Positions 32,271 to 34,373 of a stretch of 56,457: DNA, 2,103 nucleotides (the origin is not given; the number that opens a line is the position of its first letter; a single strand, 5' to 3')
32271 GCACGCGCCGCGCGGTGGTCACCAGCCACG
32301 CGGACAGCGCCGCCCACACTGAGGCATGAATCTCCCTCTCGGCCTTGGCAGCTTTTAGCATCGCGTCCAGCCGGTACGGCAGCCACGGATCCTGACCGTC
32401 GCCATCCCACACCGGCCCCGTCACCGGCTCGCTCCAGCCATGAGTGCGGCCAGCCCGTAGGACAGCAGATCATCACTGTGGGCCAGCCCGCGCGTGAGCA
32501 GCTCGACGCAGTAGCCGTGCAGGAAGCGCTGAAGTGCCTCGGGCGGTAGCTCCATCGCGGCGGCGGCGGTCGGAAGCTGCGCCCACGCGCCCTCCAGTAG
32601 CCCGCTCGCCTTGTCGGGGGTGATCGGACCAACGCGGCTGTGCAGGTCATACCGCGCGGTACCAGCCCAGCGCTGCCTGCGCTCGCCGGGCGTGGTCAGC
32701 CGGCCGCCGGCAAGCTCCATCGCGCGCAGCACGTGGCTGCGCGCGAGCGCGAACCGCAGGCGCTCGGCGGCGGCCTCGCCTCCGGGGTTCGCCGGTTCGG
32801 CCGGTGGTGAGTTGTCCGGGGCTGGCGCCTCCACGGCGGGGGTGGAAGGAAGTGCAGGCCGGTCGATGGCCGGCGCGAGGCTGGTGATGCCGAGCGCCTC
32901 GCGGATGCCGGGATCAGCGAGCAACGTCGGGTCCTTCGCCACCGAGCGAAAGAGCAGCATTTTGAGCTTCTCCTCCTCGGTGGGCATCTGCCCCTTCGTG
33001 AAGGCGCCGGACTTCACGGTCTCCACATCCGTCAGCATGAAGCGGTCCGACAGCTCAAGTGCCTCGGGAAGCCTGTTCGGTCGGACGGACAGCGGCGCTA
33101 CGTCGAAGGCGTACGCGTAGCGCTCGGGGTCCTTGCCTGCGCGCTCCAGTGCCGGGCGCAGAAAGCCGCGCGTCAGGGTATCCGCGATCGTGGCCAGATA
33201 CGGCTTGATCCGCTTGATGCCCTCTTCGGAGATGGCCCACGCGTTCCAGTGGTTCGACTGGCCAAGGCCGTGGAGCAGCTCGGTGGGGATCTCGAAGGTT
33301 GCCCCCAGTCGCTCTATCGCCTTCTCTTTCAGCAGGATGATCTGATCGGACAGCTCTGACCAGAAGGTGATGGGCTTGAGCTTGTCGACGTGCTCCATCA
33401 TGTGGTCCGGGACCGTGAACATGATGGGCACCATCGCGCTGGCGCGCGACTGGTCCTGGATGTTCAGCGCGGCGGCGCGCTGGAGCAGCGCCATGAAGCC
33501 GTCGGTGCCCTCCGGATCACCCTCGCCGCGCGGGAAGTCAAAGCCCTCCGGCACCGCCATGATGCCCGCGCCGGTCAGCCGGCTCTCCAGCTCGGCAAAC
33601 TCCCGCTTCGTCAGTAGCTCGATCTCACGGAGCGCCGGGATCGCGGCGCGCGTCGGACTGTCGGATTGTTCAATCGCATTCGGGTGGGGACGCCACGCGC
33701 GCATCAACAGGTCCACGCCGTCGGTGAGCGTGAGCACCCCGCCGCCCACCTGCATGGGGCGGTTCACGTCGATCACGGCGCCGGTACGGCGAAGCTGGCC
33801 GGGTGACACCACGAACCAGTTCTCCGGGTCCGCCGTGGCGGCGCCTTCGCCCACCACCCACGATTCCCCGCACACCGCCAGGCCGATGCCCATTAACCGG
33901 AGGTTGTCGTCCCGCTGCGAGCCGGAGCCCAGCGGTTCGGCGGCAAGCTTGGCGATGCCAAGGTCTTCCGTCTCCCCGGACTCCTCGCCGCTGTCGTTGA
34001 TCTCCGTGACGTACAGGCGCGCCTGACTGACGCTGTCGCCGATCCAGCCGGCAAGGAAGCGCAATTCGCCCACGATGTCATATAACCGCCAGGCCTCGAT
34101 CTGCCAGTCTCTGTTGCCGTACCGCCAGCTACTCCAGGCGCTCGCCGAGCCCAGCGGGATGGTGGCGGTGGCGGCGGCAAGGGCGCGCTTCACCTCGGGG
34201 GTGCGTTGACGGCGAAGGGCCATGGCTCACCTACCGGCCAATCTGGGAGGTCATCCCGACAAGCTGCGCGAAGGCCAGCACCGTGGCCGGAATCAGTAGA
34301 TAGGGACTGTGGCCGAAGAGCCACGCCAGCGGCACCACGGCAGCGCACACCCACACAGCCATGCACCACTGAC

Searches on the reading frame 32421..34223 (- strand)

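Call 10: search_protein_families(library=phrogs, proteins=[window:32421-34223:-], max_evalue=0.001)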
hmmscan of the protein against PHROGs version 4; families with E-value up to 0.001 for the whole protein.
window:32421-34223:- (600 aa): 1 family
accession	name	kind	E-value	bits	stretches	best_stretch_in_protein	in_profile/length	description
phrog_776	-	head and packaging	5.4e-142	475.6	1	4-585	10-619/620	portal protein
